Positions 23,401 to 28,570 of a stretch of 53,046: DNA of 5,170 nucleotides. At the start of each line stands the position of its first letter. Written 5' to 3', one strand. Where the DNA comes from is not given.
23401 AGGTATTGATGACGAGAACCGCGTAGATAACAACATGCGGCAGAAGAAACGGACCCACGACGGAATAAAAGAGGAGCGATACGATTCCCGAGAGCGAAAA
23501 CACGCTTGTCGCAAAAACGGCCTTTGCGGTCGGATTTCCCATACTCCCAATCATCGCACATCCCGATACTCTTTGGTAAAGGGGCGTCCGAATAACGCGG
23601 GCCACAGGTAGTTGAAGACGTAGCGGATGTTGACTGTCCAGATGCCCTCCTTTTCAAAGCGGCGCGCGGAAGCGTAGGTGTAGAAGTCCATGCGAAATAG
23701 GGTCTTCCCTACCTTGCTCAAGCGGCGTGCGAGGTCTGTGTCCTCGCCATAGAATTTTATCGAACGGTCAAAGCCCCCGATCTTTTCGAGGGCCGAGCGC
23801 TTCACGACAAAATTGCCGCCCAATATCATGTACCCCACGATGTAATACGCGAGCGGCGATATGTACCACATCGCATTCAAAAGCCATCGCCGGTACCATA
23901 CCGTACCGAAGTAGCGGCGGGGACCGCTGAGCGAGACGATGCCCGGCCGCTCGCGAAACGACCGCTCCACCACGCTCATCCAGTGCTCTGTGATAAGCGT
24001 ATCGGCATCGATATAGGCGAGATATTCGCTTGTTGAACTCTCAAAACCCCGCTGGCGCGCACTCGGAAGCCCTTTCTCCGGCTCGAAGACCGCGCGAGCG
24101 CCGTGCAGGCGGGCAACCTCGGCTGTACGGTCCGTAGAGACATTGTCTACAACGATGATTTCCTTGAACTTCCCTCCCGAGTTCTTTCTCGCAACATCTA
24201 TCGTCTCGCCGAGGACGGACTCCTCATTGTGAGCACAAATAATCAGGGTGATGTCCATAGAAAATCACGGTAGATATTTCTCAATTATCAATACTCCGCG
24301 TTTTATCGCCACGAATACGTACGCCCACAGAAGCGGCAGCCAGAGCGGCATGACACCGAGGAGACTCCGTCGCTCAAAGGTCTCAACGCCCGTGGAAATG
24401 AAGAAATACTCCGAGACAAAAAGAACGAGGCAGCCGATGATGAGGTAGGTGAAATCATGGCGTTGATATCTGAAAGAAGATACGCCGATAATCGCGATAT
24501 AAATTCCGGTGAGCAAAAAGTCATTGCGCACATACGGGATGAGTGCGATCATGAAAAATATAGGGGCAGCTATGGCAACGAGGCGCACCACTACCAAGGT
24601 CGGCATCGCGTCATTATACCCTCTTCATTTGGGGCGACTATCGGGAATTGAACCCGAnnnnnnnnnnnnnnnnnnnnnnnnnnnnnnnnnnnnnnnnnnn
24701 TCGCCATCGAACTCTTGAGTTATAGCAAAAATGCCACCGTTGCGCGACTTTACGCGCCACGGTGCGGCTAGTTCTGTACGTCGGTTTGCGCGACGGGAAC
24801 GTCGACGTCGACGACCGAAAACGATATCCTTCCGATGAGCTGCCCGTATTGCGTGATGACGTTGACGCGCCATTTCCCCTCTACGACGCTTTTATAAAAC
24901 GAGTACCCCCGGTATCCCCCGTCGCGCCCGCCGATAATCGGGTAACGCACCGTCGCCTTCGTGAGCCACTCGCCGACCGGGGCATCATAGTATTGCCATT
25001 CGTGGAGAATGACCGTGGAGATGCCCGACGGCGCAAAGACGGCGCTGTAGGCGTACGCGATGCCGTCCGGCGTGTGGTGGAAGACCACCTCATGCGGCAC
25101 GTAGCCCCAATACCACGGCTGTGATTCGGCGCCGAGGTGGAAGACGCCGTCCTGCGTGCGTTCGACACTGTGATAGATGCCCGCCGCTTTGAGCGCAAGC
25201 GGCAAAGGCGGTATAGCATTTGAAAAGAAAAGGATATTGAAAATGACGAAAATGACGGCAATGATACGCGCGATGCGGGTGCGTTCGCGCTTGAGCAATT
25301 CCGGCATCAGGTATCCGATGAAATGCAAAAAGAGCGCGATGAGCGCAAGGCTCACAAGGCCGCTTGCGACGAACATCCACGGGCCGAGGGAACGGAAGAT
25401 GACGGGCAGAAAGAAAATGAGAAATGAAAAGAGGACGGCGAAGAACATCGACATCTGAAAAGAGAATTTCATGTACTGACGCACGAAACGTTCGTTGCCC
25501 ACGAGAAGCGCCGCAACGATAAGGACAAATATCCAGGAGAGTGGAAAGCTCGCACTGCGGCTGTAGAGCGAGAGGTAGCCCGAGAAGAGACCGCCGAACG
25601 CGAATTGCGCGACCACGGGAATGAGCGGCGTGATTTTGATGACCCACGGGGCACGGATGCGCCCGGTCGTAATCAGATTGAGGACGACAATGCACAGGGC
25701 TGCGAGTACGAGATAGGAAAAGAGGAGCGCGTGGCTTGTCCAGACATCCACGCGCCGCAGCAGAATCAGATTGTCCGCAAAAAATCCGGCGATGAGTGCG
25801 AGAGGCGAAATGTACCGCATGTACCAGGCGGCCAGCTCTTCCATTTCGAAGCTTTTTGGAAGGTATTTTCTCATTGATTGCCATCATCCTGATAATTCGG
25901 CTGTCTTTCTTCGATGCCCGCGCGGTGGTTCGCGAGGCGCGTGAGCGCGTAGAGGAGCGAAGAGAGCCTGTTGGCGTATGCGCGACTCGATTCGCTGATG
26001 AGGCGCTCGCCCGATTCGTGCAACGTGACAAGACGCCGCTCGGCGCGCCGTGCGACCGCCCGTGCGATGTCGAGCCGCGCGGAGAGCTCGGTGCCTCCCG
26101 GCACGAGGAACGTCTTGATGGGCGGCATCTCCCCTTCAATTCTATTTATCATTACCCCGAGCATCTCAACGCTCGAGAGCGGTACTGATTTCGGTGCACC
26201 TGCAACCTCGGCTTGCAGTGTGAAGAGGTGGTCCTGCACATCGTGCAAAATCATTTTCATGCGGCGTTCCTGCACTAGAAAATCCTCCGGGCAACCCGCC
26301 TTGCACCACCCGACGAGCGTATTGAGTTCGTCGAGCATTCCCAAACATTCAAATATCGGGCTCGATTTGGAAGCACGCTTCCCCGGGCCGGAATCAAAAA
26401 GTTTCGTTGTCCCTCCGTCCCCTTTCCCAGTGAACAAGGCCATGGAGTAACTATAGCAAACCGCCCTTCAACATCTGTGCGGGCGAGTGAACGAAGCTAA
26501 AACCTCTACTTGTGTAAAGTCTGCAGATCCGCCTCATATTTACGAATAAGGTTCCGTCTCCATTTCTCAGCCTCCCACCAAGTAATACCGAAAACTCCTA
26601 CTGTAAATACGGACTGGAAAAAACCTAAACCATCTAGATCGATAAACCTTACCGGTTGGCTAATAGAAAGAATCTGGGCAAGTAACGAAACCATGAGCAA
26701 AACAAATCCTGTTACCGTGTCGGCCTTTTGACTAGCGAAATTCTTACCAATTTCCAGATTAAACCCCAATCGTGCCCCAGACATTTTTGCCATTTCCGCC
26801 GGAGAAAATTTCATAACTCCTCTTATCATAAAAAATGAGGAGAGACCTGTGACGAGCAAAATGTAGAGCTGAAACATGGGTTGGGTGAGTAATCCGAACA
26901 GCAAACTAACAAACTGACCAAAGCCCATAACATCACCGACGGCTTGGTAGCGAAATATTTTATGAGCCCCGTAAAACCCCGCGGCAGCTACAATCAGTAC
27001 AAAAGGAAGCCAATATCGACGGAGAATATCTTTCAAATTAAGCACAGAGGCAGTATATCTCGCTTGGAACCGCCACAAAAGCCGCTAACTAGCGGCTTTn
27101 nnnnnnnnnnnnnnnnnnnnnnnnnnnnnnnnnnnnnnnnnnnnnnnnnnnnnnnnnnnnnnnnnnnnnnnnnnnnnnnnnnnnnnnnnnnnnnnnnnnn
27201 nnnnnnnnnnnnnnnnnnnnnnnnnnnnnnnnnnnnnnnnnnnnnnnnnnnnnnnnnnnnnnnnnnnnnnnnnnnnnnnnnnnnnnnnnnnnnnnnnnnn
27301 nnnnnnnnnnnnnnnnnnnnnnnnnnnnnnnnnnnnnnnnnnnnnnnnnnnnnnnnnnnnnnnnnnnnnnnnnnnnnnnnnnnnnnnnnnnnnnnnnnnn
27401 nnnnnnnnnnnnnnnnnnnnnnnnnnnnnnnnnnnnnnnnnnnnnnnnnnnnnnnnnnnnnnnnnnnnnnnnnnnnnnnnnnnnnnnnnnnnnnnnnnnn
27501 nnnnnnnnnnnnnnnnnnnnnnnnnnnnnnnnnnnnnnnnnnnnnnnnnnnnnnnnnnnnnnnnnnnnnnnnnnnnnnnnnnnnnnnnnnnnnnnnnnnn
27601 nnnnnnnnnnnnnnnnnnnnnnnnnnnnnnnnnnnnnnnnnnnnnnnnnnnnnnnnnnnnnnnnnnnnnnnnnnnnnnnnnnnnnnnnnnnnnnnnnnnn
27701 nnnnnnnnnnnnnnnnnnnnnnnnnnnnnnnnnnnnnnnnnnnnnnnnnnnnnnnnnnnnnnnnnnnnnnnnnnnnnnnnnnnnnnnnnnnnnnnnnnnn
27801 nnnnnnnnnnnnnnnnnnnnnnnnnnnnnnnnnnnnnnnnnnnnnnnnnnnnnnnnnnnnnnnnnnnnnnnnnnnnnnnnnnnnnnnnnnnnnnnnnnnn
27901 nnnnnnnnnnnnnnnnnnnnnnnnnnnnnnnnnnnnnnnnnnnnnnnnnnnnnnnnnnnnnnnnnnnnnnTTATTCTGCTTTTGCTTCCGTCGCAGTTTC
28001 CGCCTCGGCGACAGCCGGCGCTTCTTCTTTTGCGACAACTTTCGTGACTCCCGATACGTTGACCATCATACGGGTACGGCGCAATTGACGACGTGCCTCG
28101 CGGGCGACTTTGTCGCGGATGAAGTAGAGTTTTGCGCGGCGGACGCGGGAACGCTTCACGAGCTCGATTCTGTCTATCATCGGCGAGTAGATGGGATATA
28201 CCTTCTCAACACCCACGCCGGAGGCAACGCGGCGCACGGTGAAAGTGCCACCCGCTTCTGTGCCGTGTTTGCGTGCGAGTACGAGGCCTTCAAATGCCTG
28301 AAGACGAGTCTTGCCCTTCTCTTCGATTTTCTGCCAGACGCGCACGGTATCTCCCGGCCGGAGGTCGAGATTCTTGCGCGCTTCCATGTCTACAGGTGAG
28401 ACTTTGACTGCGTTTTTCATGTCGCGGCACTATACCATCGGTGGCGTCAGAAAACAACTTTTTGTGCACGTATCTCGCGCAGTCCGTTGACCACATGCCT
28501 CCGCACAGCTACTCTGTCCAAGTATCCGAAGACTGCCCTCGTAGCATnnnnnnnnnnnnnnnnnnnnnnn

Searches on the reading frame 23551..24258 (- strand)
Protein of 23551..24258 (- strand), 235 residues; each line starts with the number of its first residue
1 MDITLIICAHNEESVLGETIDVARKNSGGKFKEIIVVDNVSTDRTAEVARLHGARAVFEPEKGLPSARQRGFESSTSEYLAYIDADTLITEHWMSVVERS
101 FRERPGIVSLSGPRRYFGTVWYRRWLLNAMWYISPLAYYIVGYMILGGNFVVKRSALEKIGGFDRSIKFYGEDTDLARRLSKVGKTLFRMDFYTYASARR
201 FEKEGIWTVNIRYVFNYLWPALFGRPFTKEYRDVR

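Call 65: search_protein_families(library=pfam, proteins=[window:23551-24258:-], max_evalue=0.01)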
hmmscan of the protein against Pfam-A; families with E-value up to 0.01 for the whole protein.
window:23551-24258:- (235 aa): 7 families
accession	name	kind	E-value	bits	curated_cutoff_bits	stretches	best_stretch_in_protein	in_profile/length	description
PF00535.33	Glycos_transf_2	-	1.9e-23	83.7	23.3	1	5-161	2-168/168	Glycosyl transferase family 2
PF10111.15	Glyco_tranf_2_2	-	3.4e-12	46.9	27.3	2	4-91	1-96/276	Glycosyltransferase like family 2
PF13641.12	Glyco_tranf_2_3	-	3.5e-11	44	27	1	3-204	3-215/230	Glycosyltransferase like family 2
PF13632.12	Glyco_trans_2_3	-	2.1e-09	37.9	27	1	81-196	3-119/198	Glycosyl transferase family group 2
PF02709.20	Glyco_transf_7C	-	3.9e-07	30.1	23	1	136-194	10-68/78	N-terminal domain of galactosyltransferase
PF13506.12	Glyco_transf_21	-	0.00016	21.7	21.7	1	70-187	24-144/174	Glycosyl transferase family 21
PF13704.12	Glyco_tranf_2_4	-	0.00093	20.1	27.5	1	10-86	1-81/98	Glycosyl transferase family 2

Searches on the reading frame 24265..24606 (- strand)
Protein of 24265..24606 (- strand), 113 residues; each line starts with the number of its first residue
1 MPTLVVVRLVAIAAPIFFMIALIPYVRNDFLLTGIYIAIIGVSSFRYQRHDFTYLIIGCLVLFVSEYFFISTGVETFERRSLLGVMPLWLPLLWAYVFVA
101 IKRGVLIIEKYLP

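Call 65: search_protein_families(library=pfam, proteins=[window:24265-24606:-], max_evalue=0.01)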
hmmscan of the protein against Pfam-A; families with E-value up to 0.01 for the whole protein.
window:24265-24606:- (113 aa): 1 family
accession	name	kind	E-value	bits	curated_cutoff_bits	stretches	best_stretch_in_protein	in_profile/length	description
PF11086.13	DUF2878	-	2.9e-05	24.8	27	1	32-102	29-97/154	Protein of unknown function (DUF2878)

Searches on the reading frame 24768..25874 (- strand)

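Call 65: search_protein_families(library=pfam, proteins=[window:24768-25874:-], max_evalue=0.01)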
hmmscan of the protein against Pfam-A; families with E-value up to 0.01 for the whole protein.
window:24768-25874:- (368 aa): 1 family
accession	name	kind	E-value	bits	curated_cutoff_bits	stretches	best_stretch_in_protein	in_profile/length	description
PF11141.13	DUF2914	-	1.5e-11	44.3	23.6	1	287-354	2-62/62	Protein of unknown function (DUF2914)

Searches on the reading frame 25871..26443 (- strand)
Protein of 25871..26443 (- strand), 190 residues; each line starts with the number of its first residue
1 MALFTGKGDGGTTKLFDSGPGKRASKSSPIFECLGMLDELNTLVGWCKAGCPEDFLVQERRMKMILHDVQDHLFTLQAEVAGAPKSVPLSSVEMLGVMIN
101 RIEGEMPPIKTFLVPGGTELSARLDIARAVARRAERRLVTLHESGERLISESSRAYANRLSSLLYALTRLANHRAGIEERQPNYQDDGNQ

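Call 4: search_protein_families(library=pfam, proteins=[window:25871-26443:-], max_evalue=0.01)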
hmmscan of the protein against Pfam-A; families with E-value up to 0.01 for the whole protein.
window:25871-26443:- (190 aa): 1 family
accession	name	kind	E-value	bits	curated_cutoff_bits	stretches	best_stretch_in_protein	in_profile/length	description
PF01923.23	Cob_adeno_trans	-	1.4e-40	139.6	24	1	4-170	2-170/171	Cobalamin adenosyltransferase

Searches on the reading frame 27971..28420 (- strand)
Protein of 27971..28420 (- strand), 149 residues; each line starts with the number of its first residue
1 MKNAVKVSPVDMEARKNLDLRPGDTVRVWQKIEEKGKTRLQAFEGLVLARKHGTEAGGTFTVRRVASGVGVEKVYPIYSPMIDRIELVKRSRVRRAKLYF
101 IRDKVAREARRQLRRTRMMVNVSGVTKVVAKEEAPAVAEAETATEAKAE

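Call 4: search_protein_families(library=pfam, proteins=[window:27971-28420:-], max_evalue=0.01)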
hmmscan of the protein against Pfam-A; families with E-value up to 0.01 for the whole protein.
window:27971-28420:- (149 aa): 1 family
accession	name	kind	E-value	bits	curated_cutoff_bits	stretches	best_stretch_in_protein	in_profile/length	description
PF01245.26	Ribosomal_L19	-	2e-33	115.1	22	1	17-110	15-107/111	Ribosomal protein L19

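Call 21: find_related_loci(query=window:27971-28420:-, collection=genome_contigs, flank=3000)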
Query window:27971-28420:- (149 aa) in genome_contigs; peptide patterns used: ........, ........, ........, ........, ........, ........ (x = any residue, [..] = any of these).
406 stretches matched a pattern; 243 encode a relative of the query (tblastn E <= 1e-3); the best 80 are kept; 80 distinct loci.
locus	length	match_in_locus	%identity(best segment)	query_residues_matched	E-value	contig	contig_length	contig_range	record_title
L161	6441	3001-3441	93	1-149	2e-88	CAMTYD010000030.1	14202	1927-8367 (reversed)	MAG: uncultured Parcubacteria group bacterium isolate G02_MAG_00011 genome assembly, contig: G02_MAG_00011_000000000037,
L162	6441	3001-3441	94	1-149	2e-88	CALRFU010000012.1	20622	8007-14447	MAG: Candidatus Nomurabacteria bacterium isolate TH-08apr19-232 genome assembly, contig: TH-08apr19-C6801, whole genome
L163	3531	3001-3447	89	1-149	5e-87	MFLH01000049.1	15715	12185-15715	MAG: Candidatus Kaiserbacteria bacterium RIFCSPHIGHO2_02_FULL_54_11b rifcsphigho2_02_scaffold_6769, whole genome shotgun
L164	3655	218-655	91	1-149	2e-85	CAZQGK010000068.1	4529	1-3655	MAG TPA_asm: uncultured Candidatus Saccharibacteria bacterium isolate ERP113451_co1_332 genome assembly, contig: NODE_27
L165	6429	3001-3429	87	5-149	3e-81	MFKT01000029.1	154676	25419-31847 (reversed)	MAG: Candidatus Kaiserbacteria bacterium RIFCSPHIGHO2_01_FULL_53_29 rifcsphigho2_01_scaffold_90, whole genome shotgun se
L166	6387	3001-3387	95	1-129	4e-80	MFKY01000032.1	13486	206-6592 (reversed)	MAG: Candidatus Kaiserbacteria bacterium RIFCSPHIGHO2_01_FULL_55_37 rifcsphigho2_01_scaffold_34090, whole genome shotgun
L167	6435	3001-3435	83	1-145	1e-79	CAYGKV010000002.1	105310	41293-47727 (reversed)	MAG TPA_asm: uncultured Candidatus Saccharibacteria bacterium isolate ERP113451_co5_294 genome assembly, contig: NODE_18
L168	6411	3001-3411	88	1-137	3e-79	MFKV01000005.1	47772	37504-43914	MAG: Candidatus Kaiserbacteria bacterium RIFCSPHIGHO2_01_FULL_54_36 rifcsphigho2_01_scaffold_1445, whole genome shotgun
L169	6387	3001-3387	94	1-129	6e-79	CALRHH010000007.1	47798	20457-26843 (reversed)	MAG: Candidatus Nomurabacteria bacterium isolate Ike-100m-40 genome assembly, contig: Ike-100-c237, whole genome shotgun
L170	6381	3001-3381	94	5-131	1e-78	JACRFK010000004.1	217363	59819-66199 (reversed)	MAG: Candidatus Kaiserbacteria bacterium isolate NC_groundwater_1723_Pr3_B-0.1um_55_32 SR-2_scaffold_141_1385756, whole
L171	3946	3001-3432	84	4-148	5e-77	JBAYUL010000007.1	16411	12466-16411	MAG: Candidatus Paceibacterota bacterium isolate SO_2016_LW3_34 scaffold05033_LW162_2016, whole genome shotgun sequence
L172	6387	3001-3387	88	1-129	2e-75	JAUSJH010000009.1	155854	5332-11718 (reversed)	MAG: bacterium isolate E14_metabat.bin.296 E14_k141_1236267, whole genome shotgun sequence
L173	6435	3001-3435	81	4-149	3e-74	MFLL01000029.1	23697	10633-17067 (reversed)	MAG: Candidatus Kaiserbacteria bacterium RIFCSPHIGHO2_02_FULL_55_25 rifcsphigho2_02_scaffold_6575, whole genome shotgun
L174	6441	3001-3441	81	4-149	6e-74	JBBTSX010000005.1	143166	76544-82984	MAG: Patescibacteria group bacterium isolate H41-bin036_1 H41_bin036_1_000000000005, whole genome shotgun sequence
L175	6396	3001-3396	84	4-135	8e-74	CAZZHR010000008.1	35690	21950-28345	MAG TPA_asm: uncultured Candidatus Saccharibacteria bacterium isolate SRP329715_co2_192 genome assembly, contig: NODE_25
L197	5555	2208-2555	87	4-119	6e-66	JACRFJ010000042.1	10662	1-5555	MAG: Candidatus Kaiserbacteria bacterium isolate NC_groundwater_1722_Pr3_B-0.1um_52_27 SR-2_scaffold_141_2839630, whole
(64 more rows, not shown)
